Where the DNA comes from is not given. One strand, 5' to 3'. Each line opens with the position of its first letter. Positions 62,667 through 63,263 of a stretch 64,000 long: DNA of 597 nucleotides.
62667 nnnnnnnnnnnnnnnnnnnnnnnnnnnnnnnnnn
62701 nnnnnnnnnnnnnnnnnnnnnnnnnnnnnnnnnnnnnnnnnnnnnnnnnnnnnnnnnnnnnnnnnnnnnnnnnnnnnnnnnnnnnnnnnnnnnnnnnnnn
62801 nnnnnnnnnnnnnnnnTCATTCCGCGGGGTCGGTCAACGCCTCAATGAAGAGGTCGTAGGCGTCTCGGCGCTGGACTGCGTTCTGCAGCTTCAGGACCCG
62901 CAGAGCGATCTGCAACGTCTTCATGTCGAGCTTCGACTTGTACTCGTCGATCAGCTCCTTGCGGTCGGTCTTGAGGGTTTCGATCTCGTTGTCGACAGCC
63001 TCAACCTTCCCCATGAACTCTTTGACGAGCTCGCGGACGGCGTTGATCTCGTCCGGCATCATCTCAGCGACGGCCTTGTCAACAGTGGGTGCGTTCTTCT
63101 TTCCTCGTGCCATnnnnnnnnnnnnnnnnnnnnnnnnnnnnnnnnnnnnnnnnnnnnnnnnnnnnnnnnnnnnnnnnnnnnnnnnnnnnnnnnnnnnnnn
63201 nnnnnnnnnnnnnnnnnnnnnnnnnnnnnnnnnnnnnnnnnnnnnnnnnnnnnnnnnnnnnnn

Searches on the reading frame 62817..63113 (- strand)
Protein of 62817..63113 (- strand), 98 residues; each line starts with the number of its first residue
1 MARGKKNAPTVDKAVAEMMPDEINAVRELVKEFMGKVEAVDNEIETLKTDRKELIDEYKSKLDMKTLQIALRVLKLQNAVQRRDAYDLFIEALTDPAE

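Call 82: find_encoding_contigs(protein=window:62817-63113:-, flank=10000, max_places=2)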
Protein window:62817-63113:- (98 aa): 4 contigs read that carry it; 2 places shown.
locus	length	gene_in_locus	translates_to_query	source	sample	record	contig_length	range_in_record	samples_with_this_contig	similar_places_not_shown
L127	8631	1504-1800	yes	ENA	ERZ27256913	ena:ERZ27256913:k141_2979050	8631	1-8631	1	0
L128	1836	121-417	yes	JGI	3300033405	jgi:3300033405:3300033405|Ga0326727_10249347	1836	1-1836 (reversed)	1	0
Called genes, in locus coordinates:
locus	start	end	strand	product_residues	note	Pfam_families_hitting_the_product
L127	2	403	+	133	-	?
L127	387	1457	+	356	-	-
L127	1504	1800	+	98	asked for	-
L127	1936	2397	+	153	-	-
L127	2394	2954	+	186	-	-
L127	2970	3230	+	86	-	-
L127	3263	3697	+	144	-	-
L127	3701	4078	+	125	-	-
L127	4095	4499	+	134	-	PF00892:EamA, PF03151:TPT (weak)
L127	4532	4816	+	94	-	-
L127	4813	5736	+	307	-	-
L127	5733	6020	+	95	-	-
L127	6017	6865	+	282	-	PF02739:5_3_exonuc_N, PF01367:5_3_exonuc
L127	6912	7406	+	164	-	-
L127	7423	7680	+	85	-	-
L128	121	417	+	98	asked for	-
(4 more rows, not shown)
